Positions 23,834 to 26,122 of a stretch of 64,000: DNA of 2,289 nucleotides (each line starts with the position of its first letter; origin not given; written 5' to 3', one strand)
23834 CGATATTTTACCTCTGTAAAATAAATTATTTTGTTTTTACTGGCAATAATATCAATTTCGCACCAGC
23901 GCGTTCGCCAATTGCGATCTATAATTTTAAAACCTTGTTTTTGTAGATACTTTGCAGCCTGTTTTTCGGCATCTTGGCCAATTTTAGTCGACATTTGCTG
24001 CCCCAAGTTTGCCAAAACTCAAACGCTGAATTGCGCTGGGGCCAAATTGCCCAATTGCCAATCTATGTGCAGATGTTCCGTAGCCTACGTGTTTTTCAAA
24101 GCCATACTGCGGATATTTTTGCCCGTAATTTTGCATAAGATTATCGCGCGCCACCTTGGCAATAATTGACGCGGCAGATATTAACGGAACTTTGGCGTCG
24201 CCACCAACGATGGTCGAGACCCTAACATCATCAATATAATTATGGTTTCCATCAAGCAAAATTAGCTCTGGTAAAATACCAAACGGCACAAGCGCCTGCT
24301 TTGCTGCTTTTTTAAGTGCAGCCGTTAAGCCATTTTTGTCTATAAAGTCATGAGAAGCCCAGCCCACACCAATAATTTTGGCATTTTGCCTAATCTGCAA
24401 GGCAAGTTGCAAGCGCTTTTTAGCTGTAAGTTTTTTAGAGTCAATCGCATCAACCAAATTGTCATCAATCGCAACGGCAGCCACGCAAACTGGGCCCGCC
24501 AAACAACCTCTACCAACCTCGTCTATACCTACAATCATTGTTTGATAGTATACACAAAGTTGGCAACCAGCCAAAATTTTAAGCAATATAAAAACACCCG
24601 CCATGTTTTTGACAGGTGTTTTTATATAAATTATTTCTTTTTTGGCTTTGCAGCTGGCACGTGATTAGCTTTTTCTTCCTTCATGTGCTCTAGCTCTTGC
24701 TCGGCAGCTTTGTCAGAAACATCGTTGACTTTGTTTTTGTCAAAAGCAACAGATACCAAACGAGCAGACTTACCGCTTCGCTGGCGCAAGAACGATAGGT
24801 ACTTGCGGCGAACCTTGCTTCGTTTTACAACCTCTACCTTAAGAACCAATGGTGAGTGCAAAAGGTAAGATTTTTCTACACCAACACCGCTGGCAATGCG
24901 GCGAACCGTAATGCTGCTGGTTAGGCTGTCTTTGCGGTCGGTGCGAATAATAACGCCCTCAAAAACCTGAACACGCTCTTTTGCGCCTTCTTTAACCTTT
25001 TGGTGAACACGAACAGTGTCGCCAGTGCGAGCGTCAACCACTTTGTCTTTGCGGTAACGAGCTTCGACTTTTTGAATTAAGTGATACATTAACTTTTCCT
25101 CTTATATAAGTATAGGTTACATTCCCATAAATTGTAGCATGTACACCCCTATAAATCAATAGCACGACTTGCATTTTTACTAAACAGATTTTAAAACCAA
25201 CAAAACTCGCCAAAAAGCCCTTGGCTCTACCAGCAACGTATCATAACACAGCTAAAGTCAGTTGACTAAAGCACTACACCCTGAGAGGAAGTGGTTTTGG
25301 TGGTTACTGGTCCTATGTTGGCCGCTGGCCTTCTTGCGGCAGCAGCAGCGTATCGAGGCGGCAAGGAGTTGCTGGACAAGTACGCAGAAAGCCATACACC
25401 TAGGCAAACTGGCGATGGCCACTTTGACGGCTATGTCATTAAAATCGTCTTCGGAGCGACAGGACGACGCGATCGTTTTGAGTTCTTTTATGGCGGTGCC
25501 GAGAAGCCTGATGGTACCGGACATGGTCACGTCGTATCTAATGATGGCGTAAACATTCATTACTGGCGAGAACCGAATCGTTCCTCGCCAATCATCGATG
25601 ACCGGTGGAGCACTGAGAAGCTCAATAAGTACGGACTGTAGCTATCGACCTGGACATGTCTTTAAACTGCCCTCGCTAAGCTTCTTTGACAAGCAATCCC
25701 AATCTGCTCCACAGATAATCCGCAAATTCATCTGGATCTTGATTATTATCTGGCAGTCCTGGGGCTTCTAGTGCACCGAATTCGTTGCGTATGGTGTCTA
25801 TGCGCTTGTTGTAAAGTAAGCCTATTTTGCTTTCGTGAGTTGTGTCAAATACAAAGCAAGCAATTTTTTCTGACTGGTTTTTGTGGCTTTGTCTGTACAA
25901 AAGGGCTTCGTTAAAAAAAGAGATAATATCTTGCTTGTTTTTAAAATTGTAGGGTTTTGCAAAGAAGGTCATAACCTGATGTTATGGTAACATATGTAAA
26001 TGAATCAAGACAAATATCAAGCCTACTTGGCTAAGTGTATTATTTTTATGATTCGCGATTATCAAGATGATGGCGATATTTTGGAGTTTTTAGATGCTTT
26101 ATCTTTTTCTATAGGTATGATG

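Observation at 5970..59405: Recurring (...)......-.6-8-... architecture: at least 11 genes look leaderless, including recG, radA and uvrB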

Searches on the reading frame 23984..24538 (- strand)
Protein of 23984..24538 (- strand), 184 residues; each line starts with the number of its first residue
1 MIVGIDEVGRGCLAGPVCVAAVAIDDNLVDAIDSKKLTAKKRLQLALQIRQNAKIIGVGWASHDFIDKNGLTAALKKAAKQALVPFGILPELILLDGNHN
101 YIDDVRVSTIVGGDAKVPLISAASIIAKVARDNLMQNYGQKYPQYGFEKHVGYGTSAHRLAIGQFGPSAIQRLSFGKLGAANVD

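Call 37: search_protein_families(library=pfam, proteins=[window:23984-24538:-], max_evalue=0.001)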
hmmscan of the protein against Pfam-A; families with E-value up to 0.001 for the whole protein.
window:23984-24538:- (184 aa): 1 family
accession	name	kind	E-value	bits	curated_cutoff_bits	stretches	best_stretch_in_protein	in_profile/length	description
PF01351.25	RNase_HII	-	6e-33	114.9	25.8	1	3-175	1-196/199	Ribonuclease HII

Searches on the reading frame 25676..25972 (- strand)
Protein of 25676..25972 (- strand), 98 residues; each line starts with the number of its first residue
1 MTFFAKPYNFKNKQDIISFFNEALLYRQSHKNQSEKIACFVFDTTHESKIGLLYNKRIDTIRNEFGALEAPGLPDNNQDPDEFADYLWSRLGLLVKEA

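Call 37: search_protein_families(library=pfam, proteins=[window:25676-25972:-], max_evalue=0.001)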
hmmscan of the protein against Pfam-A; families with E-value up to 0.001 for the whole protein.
window:25676-25972:- (98 aa): 0 families

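Call 44: search_protein_families(library=pfam, proteins=[window:25676-25972:-], max_evalue=0.1)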
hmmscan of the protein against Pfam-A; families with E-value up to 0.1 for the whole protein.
window:25676-25972:- (98 aa): 0 families
